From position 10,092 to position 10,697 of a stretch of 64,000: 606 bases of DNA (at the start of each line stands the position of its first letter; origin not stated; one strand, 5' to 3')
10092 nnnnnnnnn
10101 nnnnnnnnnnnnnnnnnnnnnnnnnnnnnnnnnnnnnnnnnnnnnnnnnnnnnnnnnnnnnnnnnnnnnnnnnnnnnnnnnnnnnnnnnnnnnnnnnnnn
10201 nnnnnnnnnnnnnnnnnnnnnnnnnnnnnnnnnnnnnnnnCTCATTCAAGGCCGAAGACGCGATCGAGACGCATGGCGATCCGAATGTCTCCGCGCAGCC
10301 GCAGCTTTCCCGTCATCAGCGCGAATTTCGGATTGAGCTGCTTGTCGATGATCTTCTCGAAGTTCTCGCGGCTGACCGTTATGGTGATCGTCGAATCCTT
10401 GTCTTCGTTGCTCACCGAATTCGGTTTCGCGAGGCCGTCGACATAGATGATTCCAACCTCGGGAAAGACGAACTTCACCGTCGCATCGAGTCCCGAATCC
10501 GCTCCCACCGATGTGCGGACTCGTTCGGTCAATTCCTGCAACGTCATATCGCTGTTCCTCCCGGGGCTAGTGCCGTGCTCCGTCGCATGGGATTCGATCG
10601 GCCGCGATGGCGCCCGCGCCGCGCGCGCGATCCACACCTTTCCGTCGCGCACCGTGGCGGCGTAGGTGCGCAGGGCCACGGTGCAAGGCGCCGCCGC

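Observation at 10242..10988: Rieske ferredoxin reading through, with no stop codon, into an SCP2 sterol-carrier domain that also has its own RBS and ATG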

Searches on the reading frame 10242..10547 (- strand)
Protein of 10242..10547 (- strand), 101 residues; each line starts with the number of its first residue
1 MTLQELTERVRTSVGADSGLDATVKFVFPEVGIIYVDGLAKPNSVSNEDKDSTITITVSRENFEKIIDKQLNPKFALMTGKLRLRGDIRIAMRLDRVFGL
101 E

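Call 5: search_protein_families(library=pfam, proteins=[window:10242-10547:-], max_evalue=0.01)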
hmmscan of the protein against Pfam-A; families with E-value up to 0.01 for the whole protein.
window:10242-10547:- (101 aa): 2 families
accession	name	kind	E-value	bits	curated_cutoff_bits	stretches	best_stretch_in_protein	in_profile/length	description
PF02036.22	SCP2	-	1.8e-10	41.5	21.3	1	46-98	48-100/101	SCP-2 sterol transfer family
PF14864.11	Alkyl_sulf_C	-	0.0071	17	27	1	22-94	34-109/125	Alkyl sulfatase C-terminal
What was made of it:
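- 10245..10547 (-): SCP2 domain (residues 148-248), ortholog of car-operon ORF7. Pfam PF02036, 41.5 bits (call 5).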

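Call 6: search_protein_families(library=ncbifam, proteins=[window:10242-10547:-], max_evalue=0.01)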
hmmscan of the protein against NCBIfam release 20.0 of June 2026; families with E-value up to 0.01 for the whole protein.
window:10242-10547:- (101 aa): 0 families

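Call 10: search_dna_similar(query=window:10245-10547:-, collection=plasmids, mode=protein, max_evalue=0.001, max_rows=40)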
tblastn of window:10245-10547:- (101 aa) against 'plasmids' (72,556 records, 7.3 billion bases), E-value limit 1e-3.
Records with a match: 18; places in all: 18; records where one place covers at least 80% of the query: 12.
Best place of each record, by identity: 60-80% 3; <60% 15.
By first word of the organism name: Phaeobacter 7; Paracoccus 4; Pseudomonas 3; Acinetobacter 1; Pseudorhodobacter 1; Microbulbifer 1; Brevibacillus 1.
By predicted mobility (MOB-suite, as given by PLSDB): non-mobilizable 12; conjugative 5; mobilizable 1.
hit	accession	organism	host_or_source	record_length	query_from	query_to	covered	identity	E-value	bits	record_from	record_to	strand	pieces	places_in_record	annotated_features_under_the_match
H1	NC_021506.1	Pseudomonas resinovorans NBRC 106553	-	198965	3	100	97%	61.2%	3e-31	121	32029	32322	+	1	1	SCP2 sterol-binding domain-containing protein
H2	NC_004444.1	Pseudomonas resinovorans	-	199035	3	100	97%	61.2%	3e-31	121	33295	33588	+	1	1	SCP2 sterol-binding domain-containing protein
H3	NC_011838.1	Pseudomonas putida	-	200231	3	100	97%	61.2%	3e-31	121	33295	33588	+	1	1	SCP2 sterol-binding domain-containing protein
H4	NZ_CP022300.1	Acinetobacter johnsonii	-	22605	1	101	100%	54.5%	3e-30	119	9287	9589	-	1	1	SCP2 sterol-binding domain-containing protein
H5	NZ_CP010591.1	Phaeobacter gallaeciensis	cell culture,clam larvae aquaculture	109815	2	99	97%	36.7%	1e-14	75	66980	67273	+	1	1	SCP2 sterol-binding domain-containing protein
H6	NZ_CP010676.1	Phaeobacter gallaeciensis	cell culture,clam larvae aquaculture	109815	2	99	97%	36.7%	1e-14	75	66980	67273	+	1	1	SCP2 sterol-binding domain-containing protein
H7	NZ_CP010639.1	Phaeobacter gallaeciensis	cell culture,clam aquaculture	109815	2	99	97%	36.7%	1e-14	75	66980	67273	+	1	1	SCP2 sterol-binding domain-containing protein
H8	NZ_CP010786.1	Phaeobacter gallaeciensis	cell culture,algae aquaculture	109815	2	99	97%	36.7%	1e-14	75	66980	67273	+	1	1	SCP2 sterol-binding domain-containing protein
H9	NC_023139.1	Phaeobacter gallaeciensis DSM 26640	-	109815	2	99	97%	36.7%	1e-14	75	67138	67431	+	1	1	SCP2 sterol-binding domain-containing protein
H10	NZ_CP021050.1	Phaeobacter gallaeciensis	cell culture,Pacific plankton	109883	2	99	97%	36.7%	1e-14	75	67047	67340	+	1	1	SCP2 sterol-binding domain-containing protein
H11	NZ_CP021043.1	Phaeobacter gallaeciensis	cell culture,Pacific plankton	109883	2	99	97%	36.7%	1e-14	75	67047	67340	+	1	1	SCP2 sterol-binding domain-containing protein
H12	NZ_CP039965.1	Pseudorhodobacter turbinis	single bacterial isolate,Turban shell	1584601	2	99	97%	29.6%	3e-7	53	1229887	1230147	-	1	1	record has no annotation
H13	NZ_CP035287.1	Paracoccus versutus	whole organism,soil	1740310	19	94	75%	38.2%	1e-7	54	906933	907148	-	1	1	none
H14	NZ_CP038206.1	Paracoccus pantotrophus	single cell,soil associated with ...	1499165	19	94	75%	38.2%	2e-7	54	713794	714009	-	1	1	none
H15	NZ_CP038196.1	Paracoccus versutus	single cell,soil adjacent to the roots ...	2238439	19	94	75%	38.2%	2e-7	54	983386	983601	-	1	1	none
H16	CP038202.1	Paracoccus ferrooxidans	single cell,bioreactor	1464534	19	94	75%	38.2%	2e-7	54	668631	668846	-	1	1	SCP2 sterol-binding domain-containing protein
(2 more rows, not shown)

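Call 11: get_annotated_region(hit=H2, flank=7000)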
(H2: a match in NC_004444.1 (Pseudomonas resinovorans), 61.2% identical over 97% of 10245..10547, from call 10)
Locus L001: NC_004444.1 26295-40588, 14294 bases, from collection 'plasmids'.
description: Pseudomonas resinovorans plasmid pCAR1, complete sequence
organism: Pseudomonas resinovorans (NCBI taxid 53412)
taxonomy: Bacteria; Pseudomonadota; Gammaproteobacteria; Pseudomonadales; Pseudomonadaceae; Pseudomonas; Pseudomonas resinovorans
host: -; source: -; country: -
typing (MOB-suite, as given by PLSDB): conjugative; replicon IncP; relaxase MOBH; mating-pair formation MPF_F
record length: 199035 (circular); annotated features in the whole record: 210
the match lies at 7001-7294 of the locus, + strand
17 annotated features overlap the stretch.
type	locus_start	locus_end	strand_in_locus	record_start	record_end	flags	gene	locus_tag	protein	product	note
CDS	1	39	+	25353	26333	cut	-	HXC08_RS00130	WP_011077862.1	IS5-like element ISPre1 family transposase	GO:0006313 - DNA transposition [Evidence IEA]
CDS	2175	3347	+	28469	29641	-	-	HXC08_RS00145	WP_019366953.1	Rieske 2Fe-2S domain-containing protein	-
CDS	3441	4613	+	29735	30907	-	-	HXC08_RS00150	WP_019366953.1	Rieske 2Fe-2S domain-containing protein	-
CDS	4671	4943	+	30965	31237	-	-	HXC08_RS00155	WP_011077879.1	subunit of meta-cleavage enzyme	-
CDS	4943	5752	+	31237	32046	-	amrB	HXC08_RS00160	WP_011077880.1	AmmeMemoRadiSam system protein B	-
CDS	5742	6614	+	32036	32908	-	-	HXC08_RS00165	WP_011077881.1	alpha/beta hydrolase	-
CDS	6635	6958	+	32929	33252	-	-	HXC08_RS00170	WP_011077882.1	non-heme iron oxygenase ferredoxin subunit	-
CDS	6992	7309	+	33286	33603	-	-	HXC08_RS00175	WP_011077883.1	SCP2 sterol-binding domain-containing protein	-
CDS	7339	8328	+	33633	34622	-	-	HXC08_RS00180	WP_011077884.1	2Fe-2S iron-sulfur cluster-binding protein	-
CDS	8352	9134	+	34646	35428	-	dmpE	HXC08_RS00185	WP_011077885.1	2-oxopent-4-enoate hydratase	-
CDS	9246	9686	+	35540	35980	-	-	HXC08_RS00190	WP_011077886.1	hemerythrin domain-containing protein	-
CDS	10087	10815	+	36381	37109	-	-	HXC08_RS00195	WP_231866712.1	HAMP domain-containing protein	-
CDS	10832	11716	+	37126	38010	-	-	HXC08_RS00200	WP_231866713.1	acetaldehyde dehydrogenase (acetylating)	-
CDS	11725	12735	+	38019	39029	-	dmpG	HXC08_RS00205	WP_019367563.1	4-hydroxy-2-oxovalerate aldolase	-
CDS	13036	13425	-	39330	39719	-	-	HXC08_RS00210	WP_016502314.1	hypothetical protein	-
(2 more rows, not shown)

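Call 12: get_annotated_region(hit=H4, flank=7000)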
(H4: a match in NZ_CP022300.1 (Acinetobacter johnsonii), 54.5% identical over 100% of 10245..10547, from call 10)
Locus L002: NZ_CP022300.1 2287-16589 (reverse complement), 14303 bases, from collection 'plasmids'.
description: Acinetobacter johnsonii strain IC001 plasmid pIC001B, complete sequence
organism: Acinetobacter johnsonii (NCBI taxid 40214)
taxonomy: Bacteria; Pseudomonadota; Gammaproteobacteria; Moraxellales; Moraxellaceae; Acinetobacter; Acinetobacter johnsonii
host: -; source: -; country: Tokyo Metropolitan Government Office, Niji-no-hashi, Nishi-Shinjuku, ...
typing (MOB-suite, as given by PLSDB): non-mobilizable
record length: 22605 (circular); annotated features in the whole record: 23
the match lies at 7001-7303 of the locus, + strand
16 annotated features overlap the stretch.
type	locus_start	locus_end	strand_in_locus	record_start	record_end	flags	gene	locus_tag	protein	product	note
CDS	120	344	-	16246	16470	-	-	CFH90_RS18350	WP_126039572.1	type I toxin-antitoxin system ptaRNA1 family toxin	-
CDS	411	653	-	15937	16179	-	-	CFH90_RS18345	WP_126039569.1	hypothetical protein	-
CDS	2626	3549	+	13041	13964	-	-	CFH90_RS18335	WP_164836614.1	transporter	-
CDS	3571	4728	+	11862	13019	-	-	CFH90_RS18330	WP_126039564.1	Rieske 2Fe-2S domain-containing protein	-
CDS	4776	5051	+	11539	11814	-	-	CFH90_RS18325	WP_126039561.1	hypothetical protein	-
CDS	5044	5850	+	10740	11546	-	-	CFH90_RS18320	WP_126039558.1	AmmeMemoRadiSam system protein B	-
CDS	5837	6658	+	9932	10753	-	-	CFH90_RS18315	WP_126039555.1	alpha/beta hydrolase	-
CDS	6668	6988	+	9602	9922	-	-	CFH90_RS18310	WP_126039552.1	non-heme iron oxygenase ferredoxin subunit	-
CDS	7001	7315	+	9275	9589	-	-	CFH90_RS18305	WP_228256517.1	SCP2 sterol-binding domain-containing protein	-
CDS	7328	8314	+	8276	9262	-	-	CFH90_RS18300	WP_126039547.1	2Fe-2S iron-sulfur cluster binding domain-containing protein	-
CDS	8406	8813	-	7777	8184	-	cadR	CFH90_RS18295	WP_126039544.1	Cd(II)/Pb(II)-responsive transcriptional regulator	GO:0045893 - positive regulation of DNA-templated transcription [Evidence IEA]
CDS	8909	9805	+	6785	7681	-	-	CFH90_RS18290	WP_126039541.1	cation transporter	GO:0006812 - monoatomic cation transport [Evidence IEA]; GO:0055085 - transmembrane transport [Evidence IEA]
CDS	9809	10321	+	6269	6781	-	lspA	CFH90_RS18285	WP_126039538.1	signal peptidase II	GO:0009306 - protein secretion [Evidence IEA]; GO:0006508 - proteolysis [Evidence IEA]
CDS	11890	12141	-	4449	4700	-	-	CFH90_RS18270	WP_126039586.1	hypothetical protein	-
CDS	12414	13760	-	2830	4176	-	-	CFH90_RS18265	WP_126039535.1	replication protein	-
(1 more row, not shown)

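Call 43: search_protein_representatives(protein=window:10245-10547:-)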
Query: 101 residues. Proteins with E-value up to 0.001 (for the whole library): 717; up to 1e-10: 105; up to 1e-30: 1. The best 150 are listed.
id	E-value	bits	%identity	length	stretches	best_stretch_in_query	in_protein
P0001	4.9e-56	202.8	99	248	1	1-101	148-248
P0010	1.8e-26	108.2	57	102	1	3-101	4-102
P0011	3.1e-25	104.3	63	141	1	15-96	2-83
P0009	6.6e-25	103.2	66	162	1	15-99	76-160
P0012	5.7e-23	97.0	35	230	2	6-97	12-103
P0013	3.3e-22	94.6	53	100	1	1-99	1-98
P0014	9.6e-22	93.1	48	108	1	3-97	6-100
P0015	1.3e-21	92.7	44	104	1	2-99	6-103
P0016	1.9e-19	85.8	43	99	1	1-99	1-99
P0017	6.5e-19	84.1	43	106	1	3-99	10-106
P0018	3.5e-18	81.7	45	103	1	1-97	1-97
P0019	4.3e-18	81.5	49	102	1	1-100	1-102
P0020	8.4e-18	80.5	41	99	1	1-97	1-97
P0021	1.0e-17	80.2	46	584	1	1-98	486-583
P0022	1.9e-17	79.4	38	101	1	2-97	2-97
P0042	1.2e-14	70.4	42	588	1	1-99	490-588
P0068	1.7e-12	63.6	35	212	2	31-97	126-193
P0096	3.1e-11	59.5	40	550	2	54-99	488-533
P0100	4.0e-11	59.1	39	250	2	38-97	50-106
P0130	5.1e-10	55.6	35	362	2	26-98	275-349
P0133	5.6e-10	55.5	36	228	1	6-98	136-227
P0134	5.8e-10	55.4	33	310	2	29-98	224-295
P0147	1.2e-09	54.4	32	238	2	5-98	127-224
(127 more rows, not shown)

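Call 44: search_protein_families(library=pfam, proteins=[P0012, P0021, P0042, P0096, P0133, P0147, P0130, P0134, P0068, P0100], max_evalue=0.001)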
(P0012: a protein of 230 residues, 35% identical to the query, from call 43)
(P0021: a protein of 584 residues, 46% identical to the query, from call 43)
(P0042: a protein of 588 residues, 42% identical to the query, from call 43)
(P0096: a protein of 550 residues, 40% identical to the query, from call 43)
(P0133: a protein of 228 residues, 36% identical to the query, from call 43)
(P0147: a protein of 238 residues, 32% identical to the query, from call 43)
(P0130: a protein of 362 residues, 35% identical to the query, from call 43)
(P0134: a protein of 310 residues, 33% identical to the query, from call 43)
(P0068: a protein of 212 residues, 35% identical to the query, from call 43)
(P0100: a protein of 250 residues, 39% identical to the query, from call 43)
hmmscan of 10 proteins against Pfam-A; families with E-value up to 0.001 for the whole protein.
P0012 (230 aa): 2 families
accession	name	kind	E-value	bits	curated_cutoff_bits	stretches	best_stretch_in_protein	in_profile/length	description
PF02036.22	SCP2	-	2e-23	83.1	21.3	2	50-105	46-101/101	SCP-2 sterol transfer family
PF14864.11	Alkyl_sulf_C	-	3.8e-09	37.3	27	1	164-218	58-114/125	Alkyl sulfatase C-terminal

P0021 (584 aa): 2 families
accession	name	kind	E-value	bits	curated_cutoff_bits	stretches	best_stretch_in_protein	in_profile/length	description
PF07690.21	MFS_1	-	5.6e-25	88.4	33.4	1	30-356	3-307/347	Major Facilitator Superfamily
PF02036.22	SCP2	-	4.8e-10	40.1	21.3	1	531-583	48-100/101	SCP-2 sterol transfer family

P0042 (588 aa): 2 families
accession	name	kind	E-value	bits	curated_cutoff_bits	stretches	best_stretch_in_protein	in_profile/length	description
PF07690.21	MFS_1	-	1e-27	97.4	33.4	3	34-204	4-176/347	Major Facilitator Superfamily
PF02036.22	SCP2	-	3.6e-13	50.2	21.3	1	501-587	11-100/101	SCP-2 sterol transfer family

P0096 (550 aa): 5 families
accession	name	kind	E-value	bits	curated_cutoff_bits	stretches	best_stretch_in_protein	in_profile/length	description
PF02036.22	SCP2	-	6.7e-50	168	21.3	2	327-415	12-100/101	SCP-2 sterol transfer family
PF00106.31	adh_short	-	9.9e-31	107.2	26.6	1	10-202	1-180/195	short chain dehydrogenase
PF13561.12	adh_short_C2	-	4.6e-26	92.3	27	1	16-215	1-187/236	Enoyl-(Acyl carrier protein) reductase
PF14864.11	Alkyl_sulf_C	-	2e-23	83.4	27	2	442-533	23-114/125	Alkyl sulfatase C-terminal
PF13530.11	SCP2_2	-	0.00013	22.9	23.2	0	345-415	30-97/105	Sterol carrier protein domain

P0133 (228 aa): 4 families
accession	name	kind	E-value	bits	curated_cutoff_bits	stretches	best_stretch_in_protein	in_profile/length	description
PF00441.29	Acyl-CoA_dh_1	-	6.2e-26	91.8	22.4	1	1-90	60-149/150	Acyl-CoA dehydrogenase, C-terminal domain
PF02036.22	SCP2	-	1.5e-17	64.2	21.3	1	150-227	20-100/101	SCP-2 sterol transfer family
PF08028.16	Acyl-CoA_dh_2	-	4.6e-07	30.6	22.7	1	6-73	52-127/134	Acyl-CoA dehydrogenase, C-terminal domain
PF14864.11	Alkyl_sulf_C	-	2.7e-05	24.8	27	1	176-227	62-113/125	Alkyl sulfatase C-terminal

P0147 (238 aa): 3 families
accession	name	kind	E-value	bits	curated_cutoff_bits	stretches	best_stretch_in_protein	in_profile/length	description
PF02036.22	SCP2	-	3.9e-44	149.5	21.3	2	131-225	7-101/101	SCP-2 sterol transfer family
PF14864.11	Alkyl_sulf_C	-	4.8e-12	46.6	27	2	23-100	38-115/125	Alkyl sulfatase C-terminal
PF25371.1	DUF7884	-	1e-06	29.3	27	0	175-219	29-76/90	Domain of unknown function (DUF7884)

P0130 (362 aa): 2 families
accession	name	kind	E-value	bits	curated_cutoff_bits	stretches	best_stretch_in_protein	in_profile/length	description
PF02036.22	SCP2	-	9.7e-50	167.5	21.3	2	116-205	12-100/101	SCP-2 sterol transfer family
PF14864.11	Alkyl_sulf_C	-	1.3e-13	51.7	27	2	107-208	16-116/125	Alkyl sulfatase C-terminal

P0134 (310 aa): 4 families
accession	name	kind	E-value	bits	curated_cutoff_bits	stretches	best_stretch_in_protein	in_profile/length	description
PF02036.22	SCP2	-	1.6e-46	157.2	21.3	2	199-296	4-101/101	SCP-2 sterol transfer family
PF14864.11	Alkyl_sulf_C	-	5.8e-14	52.8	27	2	81-154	43-116/125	Alkyl sulfatase C-terminal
PF00106.31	adh_short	-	8.3e-06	25.9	26.6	1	29-65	1-37/195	short chain dehydrogenase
PF25371.1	DUF7884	-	0.00051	20.7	27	0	226-290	11-76/90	Domain of unknown function (DUF7884)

P0068 (212 aa): 2 families
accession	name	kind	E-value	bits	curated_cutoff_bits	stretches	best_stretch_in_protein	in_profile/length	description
PF02036.22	SCP2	-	2.2e-53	179.2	21.3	2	104-195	10-101/101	SCP-2 sterol transfer family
PF14864.11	Alkyl_sulf_C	-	8.8e-13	49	27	2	117-195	36-114/125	Alkyl sulfatase C-terminal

P0100 (250 aa): 2 families
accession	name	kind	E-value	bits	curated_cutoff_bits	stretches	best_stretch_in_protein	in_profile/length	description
PF02036.22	SCP2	-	4.4e-49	165.4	21.3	2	18-107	10-100/101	SCP-2 sterol transfer family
PF14864.11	Alkyl_sulf_C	-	5.5e-12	46.4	27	2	162-242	31-114/125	Alkyl sulfatase C-terminal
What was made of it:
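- Related SCP2 domains are fused to MFS transporters, SDRs and acyl-CoA dehydrogenases (call 44).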

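Call 47: search_solved_structures(query=window:10245-10547:-, max_evalue=1, show_alignments=2)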
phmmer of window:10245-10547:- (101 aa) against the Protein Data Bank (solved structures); distinct sequences matched with E-value up to 1: 13.
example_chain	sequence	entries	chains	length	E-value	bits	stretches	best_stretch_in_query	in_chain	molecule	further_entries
2c0l_B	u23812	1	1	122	2.9e-05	27.6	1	41-96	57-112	NONSPECIFIC LIPID-TRANSFER PROTEIN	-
1qnd_A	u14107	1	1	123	3e-05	27.6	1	41-96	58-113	NONSPECIFIC LIPID-TRANSFER PROTEIN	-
1c44_A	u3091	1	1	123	0.00021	24.8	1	41-96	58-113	PROTEIN (STEROL CARRIER PROTEIN 2)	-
4uei_A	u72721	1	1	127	0.00031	24.3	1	48-95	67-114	STEROL CARRIER PROTEIN 2/3-OXOACYL-COA THIOLASE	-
4jgx_A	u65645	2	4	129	0.0009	22.8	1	49-95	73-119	Fatty acid-binding protein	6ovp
6z1w_A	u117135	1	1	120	0.0034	20.9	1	54-97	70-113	Peroxisomal multifunctional enzyme type 2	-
1ikt_A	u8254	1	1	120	0.0035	20.9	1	54-97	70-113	ESTRADIOL 17 BETA-DEHYDROGENASE 4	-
8af2_A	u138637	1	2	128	0.0055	20.3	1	54-97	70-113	Enoyl-CoA hydratase 2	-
8af3_A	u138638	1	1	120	0.0069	20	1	54-95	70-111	Enoyl-CoA hydratase 2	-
6z1x_A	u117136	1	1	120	0.013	19.1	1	54-97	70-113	Peroxisomal multifunctional enzyme type 2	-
2nbm_A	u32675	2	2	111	0.082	16.5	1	53-97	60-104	Sterol carrier protein 2-like 2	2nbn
3bdq_A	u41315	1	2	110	0.1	16.2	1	53-97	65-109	Sterol carrier protein 2-like 2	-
2qzt_A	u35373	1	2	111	0.1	16.2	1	53-97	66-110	Sterol carrier protein 2-like 2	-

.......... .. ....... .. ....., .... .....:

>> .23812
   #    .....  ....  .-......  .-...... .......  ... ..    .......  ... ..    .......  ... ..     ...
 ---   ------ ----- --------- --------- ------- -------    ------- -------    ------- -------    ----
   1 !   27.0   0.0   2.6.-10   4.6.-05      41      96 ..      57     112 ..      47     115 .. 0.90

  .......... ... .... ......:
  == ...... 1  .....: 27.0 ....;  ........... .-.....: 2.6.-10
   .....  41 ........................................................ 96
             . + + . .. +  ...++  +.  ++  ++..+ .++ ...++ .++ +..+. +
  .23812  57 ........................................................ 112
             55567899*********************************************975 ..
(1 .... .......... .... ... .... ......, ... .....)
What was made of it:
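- Several of the invariant residues lie in the generic SCP2 motif that is also seen in mammalian SCP2 (call 47).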
